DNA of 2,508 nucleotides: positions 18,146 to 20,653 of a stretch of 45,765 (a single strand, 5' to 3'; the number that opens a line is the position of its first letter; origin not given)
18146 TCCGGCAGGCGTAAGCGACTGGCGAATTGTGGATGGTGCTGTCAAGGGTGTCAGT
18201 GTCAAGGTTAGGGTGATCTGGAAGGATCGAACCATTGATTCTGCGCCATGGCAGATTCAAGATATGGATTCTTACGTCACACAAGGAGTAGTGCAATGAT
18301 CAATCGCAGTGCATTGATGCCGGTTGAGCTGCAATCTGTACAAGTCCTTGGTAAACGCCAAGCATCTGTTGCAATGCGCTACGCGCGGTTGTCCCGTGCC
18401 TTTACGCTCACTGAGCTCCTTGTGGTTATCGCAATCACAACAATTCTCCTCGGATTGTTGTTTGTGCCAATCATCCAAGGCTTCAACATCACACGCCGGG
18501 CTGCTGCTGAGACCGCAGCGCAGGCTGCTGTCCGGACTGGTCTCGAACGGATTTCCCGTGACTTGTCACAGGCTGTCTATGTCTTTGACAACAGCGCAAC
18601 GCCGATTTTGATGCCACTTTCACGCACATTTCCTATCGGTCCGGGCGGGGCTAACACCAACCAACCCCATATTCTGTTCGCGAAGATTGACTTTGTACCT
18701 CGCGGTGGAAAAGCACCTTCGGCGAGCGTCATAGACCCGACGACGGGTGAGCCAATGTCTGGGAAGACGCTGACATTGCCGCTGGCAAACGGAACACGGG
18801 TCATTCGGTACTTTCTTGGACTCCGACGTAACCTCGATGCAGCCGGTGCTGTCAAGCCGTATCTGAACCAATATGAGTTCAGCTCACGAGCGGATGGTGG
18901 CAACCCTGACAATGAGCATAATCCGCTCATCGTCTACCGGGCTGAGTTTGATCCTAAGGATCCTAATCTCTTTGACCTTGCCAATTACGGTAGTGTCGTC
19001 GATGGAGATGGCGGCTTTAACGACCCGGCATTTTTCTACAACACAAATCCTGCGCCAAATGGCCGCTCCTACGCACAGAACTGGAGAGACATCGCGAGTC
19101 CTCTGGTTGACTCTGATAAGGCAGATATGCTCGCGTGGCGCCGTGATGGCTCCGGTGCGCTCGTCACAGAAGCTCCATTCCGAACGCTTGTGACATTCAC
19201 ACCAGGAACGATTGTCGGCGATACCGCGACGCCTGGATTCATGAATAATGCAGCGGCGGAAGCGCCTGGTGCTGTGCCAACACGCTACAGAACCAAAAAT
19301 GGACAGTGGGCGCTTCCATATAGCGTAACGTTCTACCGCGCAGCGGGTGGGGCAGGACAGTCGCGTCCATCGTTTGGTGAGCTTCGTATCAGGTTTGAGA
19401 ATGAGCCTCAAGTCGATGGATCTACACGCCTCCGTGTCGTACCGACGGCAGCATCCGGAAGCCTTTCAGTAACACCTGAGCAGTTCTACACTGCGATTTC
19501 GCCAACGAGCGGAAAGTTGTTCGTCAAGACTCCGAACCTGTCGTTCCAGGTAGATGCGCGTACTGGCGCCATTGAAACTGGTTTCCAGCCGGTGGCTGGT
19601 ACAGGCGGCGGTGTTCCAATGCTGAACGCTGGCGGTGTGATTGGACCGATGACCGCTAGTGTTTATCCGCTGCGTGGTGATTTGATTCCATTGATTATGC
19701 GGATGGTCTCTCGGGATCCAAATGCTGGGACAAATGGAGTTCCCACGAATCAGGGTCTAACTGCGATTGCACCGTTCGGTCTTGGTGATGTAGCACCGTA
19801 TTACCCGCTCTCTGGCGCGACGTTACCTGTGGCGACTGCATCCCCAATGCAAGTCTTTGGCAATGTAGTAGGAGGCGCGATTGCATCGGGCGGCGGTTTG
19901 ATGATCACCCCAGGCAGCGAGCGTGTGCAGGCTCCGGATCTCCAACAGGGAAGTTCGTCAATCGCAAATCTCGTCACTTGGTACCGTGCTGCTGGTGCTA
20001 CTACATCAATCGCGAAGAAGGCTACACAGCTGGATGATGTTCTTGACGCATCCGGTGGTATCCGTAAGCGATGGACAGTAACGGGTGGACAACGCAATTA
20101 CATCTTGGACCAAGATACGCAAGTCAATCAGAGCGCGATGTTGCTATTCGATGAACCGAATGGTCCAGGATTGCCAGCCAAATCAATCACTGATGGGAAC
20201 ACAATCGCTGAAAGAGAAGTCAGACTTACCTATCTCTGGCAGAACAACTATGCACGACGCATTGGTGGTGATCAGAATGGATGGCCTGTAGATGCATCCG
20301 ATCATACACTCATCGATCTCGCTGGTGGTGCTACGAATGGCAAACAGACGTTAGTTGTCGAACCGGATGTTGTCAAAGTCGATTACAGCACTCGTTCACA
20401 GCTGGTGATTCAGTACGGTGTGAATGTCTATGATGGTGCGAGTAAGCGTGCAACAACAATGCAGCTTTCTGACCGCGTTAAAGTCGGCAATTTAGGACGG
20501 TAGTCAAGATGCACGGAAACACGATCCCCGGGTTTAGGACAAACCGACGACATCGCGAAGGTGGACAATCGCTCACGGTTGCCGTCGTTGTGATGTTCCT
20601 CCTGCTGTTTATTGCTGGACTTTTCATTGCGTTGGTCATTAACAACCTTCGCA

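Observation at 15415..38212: A 22.8-kb six-gene operon reads as a greatly enlarged type IV filament tip module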

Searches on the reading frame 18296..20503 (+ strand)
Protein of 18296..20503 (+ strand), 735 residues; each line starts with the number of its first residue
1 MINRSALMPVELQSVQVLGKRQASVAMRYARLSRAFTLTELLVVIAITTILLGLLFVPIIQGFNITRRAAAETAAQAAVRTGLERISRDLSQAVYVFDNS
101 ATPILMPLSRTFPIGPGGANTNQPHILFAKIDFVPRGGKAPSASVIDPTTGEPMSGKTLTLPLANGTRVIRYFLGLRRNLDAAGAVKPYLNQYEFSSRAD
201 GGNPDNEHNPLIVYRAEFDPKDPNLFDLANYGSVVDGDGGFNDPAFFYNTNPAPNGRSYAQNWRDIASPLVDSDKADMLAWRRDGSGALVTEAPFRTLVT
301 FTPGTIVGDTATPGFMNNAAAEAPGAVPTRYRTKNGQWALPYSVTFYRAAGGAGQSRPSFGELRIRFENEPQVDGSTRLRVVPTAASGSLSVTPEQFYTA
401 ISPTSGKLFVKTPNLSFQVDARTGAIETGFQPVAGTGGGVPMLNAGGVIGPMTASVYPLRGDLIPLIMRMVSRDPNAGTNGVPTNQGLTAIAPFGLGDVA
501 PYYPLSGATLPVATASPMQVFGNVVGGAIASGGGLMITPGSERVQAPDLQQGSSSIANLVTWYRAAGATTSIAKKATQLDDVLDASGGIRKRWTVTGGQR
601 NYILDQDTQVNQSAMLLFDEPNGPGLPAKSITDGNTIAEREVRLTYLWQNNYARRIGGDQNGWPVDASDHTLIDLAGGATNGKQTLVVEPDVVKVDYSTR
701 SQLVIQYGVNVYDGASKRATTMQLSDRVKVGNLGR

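Call 4: search_protein_families(library=pfam, proteins=[window:18296-20503:+], max_evalue=1)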
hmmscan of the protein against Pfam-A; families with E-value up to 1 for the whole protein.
window:18296-20503:+ (735 aa): 1 family
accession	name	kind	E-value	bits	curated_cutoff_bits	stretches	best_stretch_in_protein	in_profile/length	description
PF07963.17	N_methyl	-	0.00011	22.1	21.2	1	33-56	4-27/27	Prokaryotic N-terminal methylation motif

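Call 5: search_protein_families(library=ncbifam, proteins=[window:18296-20503:+], max_evalue=1)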
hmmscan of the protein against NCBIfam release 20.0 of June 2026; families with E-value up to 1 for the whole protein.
window:18296-20503:+ (735 aa): 9 families
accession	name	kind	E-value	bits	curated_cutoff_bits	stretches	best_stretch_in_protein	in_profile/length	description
NF038304.1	EPS_HpsC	equivalog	1.9e-09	37.6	200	1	27-103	14-90/318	hormogonium polysaccharide secretion pseudopilin HpsC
TIGR02599.1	TIGR02599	subfamily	3.3e-05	23.3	256.5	1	35-94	1-60/361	Verru_Chthon cassette protein C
NF040999.1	pilin_ComGC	equivalog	0.00055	20.1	75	1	34-66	2-33/84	competence type IV pilus major pilin ComGC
TIGR02532.1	IV_pilin_GFxxxE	domain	0.0019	18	16.3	1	34-55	2-23/24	prepilin-type N-terminal cleavage/methylation domain-containing protein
TIGR02596.1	TIGR02596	subfamily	0.051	13.7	70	1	36-55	1-20/196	Verru_Chthon cassette protein D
NF007862.0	PRK10574.1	equivalog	0.058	13.5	138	1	33-76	4-44/145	prepilin peptidase-dependent pilin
TIGR01710.1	typeII_sec_gspG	equivalog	0.089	12.8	88.85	1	34-74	1-38/134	type II secretion system major pseudopilin GspG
NF040982.1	ComGD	equivalog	0.097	13.1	70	1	34-60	2-28/139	competence type IV pilus minor pilin ComGD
TIGR01708.2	typeII_sec_gspH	equivalog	0.13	12.2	80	1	34-57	2-25/169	type II secretion system minor pseudopilin GspH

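Call 28: find_homologous_proteins(query=window:18296-20503:+, max_evalue=0.001)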
Query window:18296-20503:+ (735 aa): 89 proteins with E <= 0.001 among 8000 candidates.
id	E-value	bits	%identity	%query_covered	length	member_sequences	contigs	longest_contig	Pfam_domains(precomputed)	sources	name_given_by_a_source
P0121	0.0e+0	1577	94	100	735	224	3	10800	-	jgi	-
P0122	0.0e+0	1305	80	96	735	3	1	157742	-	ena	-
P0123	2.2e-286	970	62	97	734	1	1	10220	PF07963.18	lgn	-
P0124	5.3e-278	942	59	99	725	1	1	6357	PF07963.18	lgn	-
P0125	8.6e-277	938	61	96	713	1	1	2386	PF07963.18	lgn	-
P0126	7.8e-267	905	58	96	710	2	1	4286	PF07963.18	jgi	-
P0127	2.4e-257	874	57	96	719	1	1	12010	PF07963.18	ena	-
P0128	4.7e-252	857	55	96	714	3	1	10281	PF07963.18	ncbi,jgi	jgi:prepilin-type N-terminal cleavage/methylation domain-containing protein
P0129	4.7e-250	850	55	96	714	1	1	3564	-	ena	-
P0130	7.9e-250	849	55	96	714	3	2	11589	-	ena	-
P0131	2.3e-247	841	56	93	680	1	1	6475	-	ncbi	ncbi:MAG: hypothetical protein ACKO5K_14655, partial [Armatimonadota bacterium]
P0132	3.5e-240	817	53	95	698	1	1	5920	-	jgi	-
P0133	7.2e-183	628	45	97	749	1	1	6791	PF07963.18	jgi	jgi:prepilin-type N-terminal cleavage/methylation domain-containing protein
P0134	9.6e-182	624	49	95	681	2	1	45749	-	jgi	jgi:type II secretory pathway pseudopilin PulG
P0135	1.6e-181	623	46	96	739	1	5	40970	PF07963.18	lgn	-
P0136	3.8e-181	622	47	96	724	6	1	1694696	PF07963.18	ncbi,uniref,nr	ncbi:PulJ/GspJ family protein [Armatimonas rosea]|uniref:Prepilin-type N-terminal cleavage/methylati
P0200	7.3e-38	149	34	44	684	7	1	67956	PF07963.18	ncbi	-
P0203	9.9e-27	112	31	43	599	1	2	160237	PF07963.18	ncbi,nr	ncbi:MAG: type II secretion system protein [Armatimonadota bacterium]|nr:type II secretion system Gs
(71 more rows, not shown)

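Call 37: find_encoding_contigs(protein=P0136, flank=10000, max_places=1)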
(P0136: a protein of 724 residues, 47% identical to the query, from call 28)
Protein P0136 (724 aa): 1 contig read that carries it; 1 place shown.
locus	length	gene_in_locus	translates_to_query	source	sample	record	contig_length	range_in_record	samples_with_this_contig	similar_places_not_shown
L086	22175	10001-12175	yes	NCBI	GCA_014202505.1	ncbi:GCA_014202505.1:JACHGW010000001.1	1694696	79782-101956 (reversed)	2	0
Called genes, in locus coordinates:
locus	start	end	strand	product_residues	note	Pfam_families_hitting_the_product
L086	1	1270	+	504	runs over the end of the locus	PF02874:ATP-synt_ab_N, PF00006:ATP-synt_ab, PF00306:ATP-synt_ab_C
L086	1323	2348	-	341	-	PF00532:Peripla_BP_1, PF13407:Peripla_BP_4, PF13377:Peripla_BP_3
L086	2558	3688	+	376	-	PF13623:SurA_N_2 (faint), PF13624:SurA_N_3, PF13145:Rotamase_2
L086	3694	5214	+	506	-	PF00590:TP_methylase, PF01503:PRA-PH (faint), PF03819:MazG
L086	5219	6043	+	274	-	PF12690:BsuPI, PF25929:DUF7974 (faint), PF12690:BsuPI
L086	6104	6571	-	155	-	PF01220:DHquinase_II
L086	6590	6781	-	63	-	PF03966:Trm112p (weak)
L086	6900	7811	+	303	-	PF07963:N_methyl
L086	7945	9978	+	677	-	-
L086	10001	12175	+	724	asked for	PF07963:N_methyl (weak)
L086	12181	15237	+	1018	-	-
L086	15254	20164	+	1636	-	-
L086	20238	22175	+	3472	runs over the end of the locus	-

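Call 47: predict_structure(alignment_id=A2)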
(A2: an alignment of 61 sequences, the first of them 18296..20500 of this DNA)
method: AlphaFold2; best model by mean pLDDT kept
length: 735 residues; sequences in the alignment: 61
mean_pLDDT: 86.3   pTM: 0.79
mean pLDDT of the five models: 86.3, 85.0, 83.2, 82.5, 80.9
residues with pLDDT >= 90: 443; 70-90: 195; 50-70: 68; < 50: 29
segments of 3 or more residues with pLDDT < 50: 1-3, 5-22
pLDDT, mean of each block of 10 residues (from residue 1): 40 41 52 61 85 88 87 90 93 87 91 81 92 76 64 62 67 97 96 85 88 95 95 91 96 97 96 90 86 90 95 81 81 94 96 89 96 82 96 95 95 97 95 93 93 96 94 93 94 85 78 89 92 92 91 67 80 92 80 91 89 93 92 89 94 94 93 75 75 96 95 87 93 55
secondary structure, 60 per line:
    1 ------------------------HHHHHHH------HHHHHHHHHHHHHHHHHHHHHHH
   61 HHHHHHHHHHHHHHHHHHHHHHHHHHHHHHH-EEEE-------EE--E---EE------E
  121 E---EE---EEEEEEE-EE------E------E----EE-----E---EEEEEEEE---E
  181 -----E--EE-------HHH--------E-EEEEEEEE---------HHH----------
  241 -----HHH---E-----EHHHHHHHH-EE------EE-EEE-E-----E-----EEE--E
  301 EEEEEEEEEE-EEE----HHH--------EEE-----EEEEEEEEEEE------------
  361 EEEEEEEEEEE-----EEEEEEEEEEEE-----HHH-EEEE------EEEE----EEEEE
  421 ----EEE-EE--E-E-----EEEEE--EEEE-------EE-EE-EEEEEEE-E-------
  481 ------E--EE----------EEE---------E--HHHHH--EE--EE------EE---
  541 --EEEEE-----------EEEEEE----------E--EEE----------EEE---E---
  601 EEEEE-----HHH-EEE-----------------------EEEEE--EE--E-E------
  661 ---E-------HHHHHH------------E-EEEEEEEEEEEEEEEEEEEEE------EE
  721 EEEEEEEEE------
elements in order (helices of 4 or more, strands of 3 or more residues): H25-31 H38-91 E93-96 E130-136 E169-176 E211-218 H259-266 E279-281 E295-297 E300-310 E312-314 E330-332 E338-348 E361-371 E377-388 E398-401 E408-411 E416-420 E425-427 E441-445 E448-451 E465-471 E502-504 H517-521 E543-547 E559-564 E578-580 E591-593 E601-605 E615-617 E641-645 H672-677 E692-712 E719-729

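Call 53: fold_search(model_id=the predicted structure, library=pdb)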
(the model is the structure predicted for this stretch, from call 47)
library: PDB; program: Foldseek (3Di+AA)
matches with E <= 10: 386; with E <= 0.001: 0
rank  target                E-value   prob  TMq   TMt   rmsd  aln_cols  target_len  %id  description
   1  8gz7_B                4.8e-02  0.06  0.06  0.12  28.7       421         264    8  Octahedral supramolecular assembly of the bicomponent gamma-hemolysin octameric pore complexes from Staphylococcus aur (released 2023-03-22)
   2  5y9h_B                5.4e-02  0.04  0.06  0.09  29.4       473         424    9  Crystal structure of SafDAA-dsc complex (released 2017-11-15)
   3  9rsu_A                1.2e-01  0.03  0.06  0.12  28.9       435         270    9  NetF pore structure (released 2026-02-18)
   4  8jc7_A                1.2e-01  0.01  0.05  0.07  30.9       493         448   10  Cryo-EM structure of Vibrio campbellii alpha-hemolysin (released 2023-09-27)
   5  8zdg_A                1.2e-01  0.01  0.07  0.06  30.2       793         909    8  Cryo-EM structure of the integrin avb3 with CWHM-12, conformation 1 (released 2025-10-22)
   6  4mze_A                1.3e-01  0.06  0.09  0.13  24.7       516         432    9  Crystal structure of hPIV3 hemagglutinin-neuraminidase, H552Q/Q559R mutant (released 2013-11-06)
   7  5kv8_B                1.6e-01  0.04  0.09  0.13  25.0       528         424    8  Crystal structure of a hPIV haemagglutinin-neuraminidase-inhibitor complex (released 2017-07-12)
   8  6uro_A                1.6e-01  0.01  0.06  0.05  34.2       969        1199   10  Cryo-EM structure of human CPSF160-WDR33-CPSF30-PAS RNA-CstF77 complex (released 2019-11-27)
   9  9lh7_A                2.0e-01  0.01  0.04  0.05  33.5       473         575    9  Pore-like heptameric T201A Vibrio cholerae cytolysin mutant (released 2025-10-01)
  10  9rt2_N1               2.1e-01  0.02  0.06  0.12  28.7       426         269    8  NetF - ANTXR2 structure (C4) (released 2026-02-18)
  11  4izl_C                2.1e-01  0.02  0.06  0.11  27.9       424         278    7  Structure Of The N248A Mutant of the PANTON-VALENTINE LEUCOCIDIN S Component from STAPHYLOCOCCUS AUREUS (released 2014-01-29)
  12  12dl_PA               2.3e-01  0.02  0.06  0.08  22.2       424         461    8  Native structure of the cytoplasmic lattice (CPL) asymmetric unit from mouse MII eggs (released 2026-04-08)
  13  9yv4_B                2.5e-01  0.04  0.08  0.13  20.4       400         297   10  Crystal structure of the human DCAF1 WDR domain in complex with OICR-41109 (released 2025-11-26)
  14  3f85                  2.6e-01  0.01  0.04  0.06  41.7       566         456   11  Structure of fusion complex of homo trimeric major pilin subunits CfaB of CFA/I fimbirae from ETEC E. coli (released 2009-08-11)
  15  7t87_B                2.7e-01  0.02  0.07  0.13  27.5       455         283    8  CRYSTAL STRUCTURE OF LEUKOCIDIN AB/CENTYRIN S17/FAB 214F COMPLEX (released 2023-01-11)
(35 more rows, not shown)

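Call 58: find_encoding_contigs(protein=P0203, flank=10000, max_places=1)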
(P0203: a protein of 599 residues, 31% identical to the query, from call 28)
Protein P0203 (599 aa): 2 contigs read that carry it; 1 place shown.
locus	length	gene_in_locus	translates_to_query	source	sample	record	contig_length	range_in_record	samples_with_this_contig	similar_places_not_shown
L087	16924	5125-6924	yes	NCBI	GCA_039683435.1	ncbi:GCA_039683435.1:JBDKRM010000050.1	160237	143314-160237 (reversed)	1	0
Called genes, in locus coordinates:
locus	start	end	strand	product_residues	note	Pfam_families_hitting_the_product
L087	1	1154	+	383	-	PF00482:T2SSF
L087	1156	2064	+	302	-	PF06750:A24_N_bact, PF01478:Peptidase_A24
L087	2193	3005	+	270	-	PF07963:N_methyl, PF07596:SBP_bac_10 (weak)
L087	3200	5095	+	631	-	-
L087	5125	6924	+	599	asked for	PF07963:N_methyl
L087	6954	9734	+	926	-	-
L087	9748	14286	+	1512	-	PF13709:DUF4159 (faint), PF13360:PQQ_2 (faint)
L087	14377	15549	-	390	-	-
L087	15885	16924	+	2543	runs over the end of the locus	PF25275:Golvesin_C, PF13570:Beta-prop_ACSF4 (faint), PF13360:PQQ_2 (faint), PF25275:Golvesin_C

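Call 59: find_encoding_contigs(protein=P0200, flank=10000, max_places=1)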
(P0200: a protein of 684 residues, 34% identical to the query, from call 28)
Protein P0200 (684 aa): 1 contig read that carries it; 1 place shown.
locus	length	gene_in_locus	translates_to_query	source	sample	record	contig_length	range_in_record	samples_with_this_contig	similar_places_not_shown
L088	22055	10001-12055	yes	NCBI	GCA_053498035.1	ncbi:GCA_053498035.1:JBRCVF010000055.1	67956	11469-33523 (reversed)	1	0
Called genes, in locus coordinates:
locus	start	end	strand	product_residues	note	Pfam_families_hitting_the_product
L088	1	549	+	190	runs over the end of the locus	PF09419:PGP_phosphatase, PF00702:Hydrolase, PF13419:HAD_2 (weak), PF13242:Hydrolase_like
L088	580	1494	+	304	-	PF08501:Shikimate_dh_N, PF01488:Shikimate_DH, PF18317:SDH_C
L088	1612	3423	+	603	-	PF05157:MshEN, PF00437:T2SSE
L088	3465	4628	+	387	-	PF00437:T2SSE, PF25199:nSTAND_NTPase5 (faint), PF13191:AAA_16 (weak), PF13401:AAA_22 (weak)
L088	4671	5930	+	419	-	PF28597:T2SSF_N, PF00482:T2SSF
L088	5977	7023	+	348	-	PF06750:A24_N_bact, PF01478:Peptidase_A24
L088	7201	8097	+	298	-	PF07963:N_methyl (weak)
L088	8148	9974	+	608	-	-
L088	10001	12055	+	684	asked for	PF07963:N_methyl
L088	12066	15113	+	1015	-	-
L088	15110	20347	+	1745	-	PF13709:DUF4159 (weak)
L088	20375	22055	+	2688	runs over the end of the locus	PF25275:Golvesin_C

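Call 60: search_protein_families(library=ncbifam, proteins=[L088:1612-3423:+, L088:3465-4628:+, L088:4671-5930:+, L088:5977-7023:+], max_evalue=1e-10)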
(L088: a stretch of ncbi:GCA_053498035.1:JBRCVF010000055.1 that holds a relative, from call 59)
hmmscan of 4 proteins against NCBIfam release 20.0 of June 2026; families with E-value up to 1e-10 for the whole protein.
L088:1612-3423:+ (603 aa): 14 families
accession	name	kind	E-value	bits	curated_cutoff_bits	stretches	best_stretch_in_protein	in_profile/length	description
TIGR02538.1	type_IV_pilB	equivalog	2.3e-191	637.2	675.65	1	8-598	2-562/564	type IV-A pilus assembly ATPase PilB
TIGR02533.1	type_II_gspE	equivalog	3.2e-179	596.6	630.25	1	197-597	88-485/486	type II secretion system ATPase GspE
NF053534.1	T4PilAsmATPsTfpB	equivalog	4.8e-143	477.6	850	1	209-598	193-582/584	type IV pilus assembly ATPase TfpB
NF007755.0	PRK10436.1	equivalog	4.5e-134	447.6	617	1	83-598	12-459/465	type II secretion system protein GspE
NF041000.1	ATPase_ComGA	equivalog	1.2e-79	267.1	300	1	223-486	2-264/267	competence type IV pilus ATPase ComGA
TIGR01420.1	pilT_fam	subfamily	2.1e-51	175.2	319.1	1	222-488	3-269/343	PilT/PilU family type 4a pilus ATPase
TIGR02525.1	plasmid_TraJ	equivalog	6.4e-25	87.9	368.3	1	343-467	141-272/372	plasmid transfer ATPase TraJ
TIGR02524.1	dot_icm_DotB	equivalog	4.6e-19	68.8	463.3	1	344-464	127-256/358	Dot/Icm type IV secretion system ATPase DotB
TIGR02782.1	TrbB_P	equivalog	1.4e-15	57.4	304.55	1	339-466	125-254/303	P-type conjugative transfer ATPase TrbB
NF058587.1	archaellum_moto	equivalog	6.6e-15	54.8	550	1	346-466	270-395/527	archaellum flagellar ATPase motor FlaI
TIGR02788.1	VirB11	equivalog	1e-13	51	249.95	1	346-468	139-266/308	P-type DNA transfer ATPase VirB11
NF053729.1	c-di-GMP_motif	domain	5.1e-13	48.6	38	1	8-57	2-51/53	cyclic di-GMP-binding domain-containing protein, MshE-related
NF010469.0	PRK13894.1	subfamily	2.2e-12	47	508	1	338-465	136-265/320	conjugal transfer ATPase TrbB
NF010407.0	PRK13833.1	subfamily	2.3e-12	47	499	1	339-469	132-264/323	conjugal transfer protein TrbB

L088:3465-4628:+ (387 aa): 14 families
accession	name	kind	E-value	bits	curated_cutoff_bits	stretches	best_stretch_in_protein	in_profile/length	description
TIGR01420.1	pilT_fam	subfamily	1.4e-154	514.4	319.1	1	28-369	2-343/343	PilT/PilU family type 4a pilus ATPase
TIGR02525.1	plasmid_TraJ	equivalog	1e-48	166.2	368.3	1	106-360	102-363/372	plasmid transfer ATPase TraJ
TIGR02533.1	type_II_gspE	equivalog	7.6e-47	160.1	630.25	1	139-268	234-359/486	type II secretion system ATPase GspE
TIGR02524.1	dot_icm_DotB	equivalog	6.3e-44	150.6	463.3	1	25-356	3-346/358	Dot/Icm type IV secretion system ATPase DotB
TIGR02538.1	type_IV_pilB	equivalog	6e-43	147.3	675.65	1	142-267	310-431/564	type IV-A pilus assembly ATPase PilB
NF053534.1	T4PilAsmATPsTfpB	equivalog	6.5e-40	137.1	850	1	141-267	329-451/584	type IV pilus assembly ATPase TfpB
NF041000.1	ATPase_ComGA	equivalog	1.6e-39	135.5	300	1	116-295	93-266/267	competence type IV pilus ATPase ComGA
NF007755.0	PRK10436.1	equivalog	6e-39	134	617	1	28-266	89-333/465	type II secretion system protein GspE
NF058587.1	archaellum_moto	equivalog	4.4e-18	65.3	550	1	151-266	278-394/527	archaellum flagellar ATPase motor FlaI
TIGR02788.1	VirB11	equivalog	1.6e-15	56.9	249.95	1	150-267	146-264/308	P-type DNA transfer ATPase VirB11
TIGR02782.1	TrbB_P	equivalog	1.8e-15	57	304.55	1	150-265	138-252/303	P-type conjugative transfer ATPase TrbB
TIGR03819.1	heli_sec_ATPase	hypoth_equivalog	7.7e-15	54.9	373.15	1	138-265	169-297/340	TadA family conjugal transfer-associated ATPase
NF010469.0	PRK13894.1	subfamily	1.9e-12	47.2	508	1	151-265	152-264/320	conjugal transfer ATPase TrbB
NF053672.1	bindosome_BasE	exception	4e-11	42.3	1000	1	151-276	273-399/512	bindosome assembly system ATPase subunit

L088:4671-5930:+ (419 aa): 6 families
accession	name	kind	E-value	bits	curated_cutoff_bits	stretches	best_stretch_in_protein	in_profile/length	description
NF052607.1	T4PiliAsmPilCThrm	equivalog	9.7e-140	466.2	700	1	1-403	1-405/406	type IV pilus assembly protein PilC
NF052606.1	T4PiliAsmPilCMyx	equivalog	2.9e-128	428.3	700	1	2-401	20-417/419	type IV pilus assembly protein PilC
TIGR02120.1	GspF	equivalog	2.4e-121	405.8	424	1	4-401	1-400/401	type II secretion system inner membrane protein GspF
NF047826.1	T3SSXpsF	equivalog_domain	9e-80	268.4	650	1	1-399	1-401/405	type II secretion system protein XpsF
NF007861.0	PRK10573.1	equivalog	5.7e-79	266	401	1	8-400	11-396/401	protein transport protein HofC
NF041012.2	T4P_ComGB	equivalog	1.6e-41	142.8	240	1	129-400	63-332/332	competence type IV pilus assembly protein ComGB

L088:5977-7023:+ (348 aa): 0 families
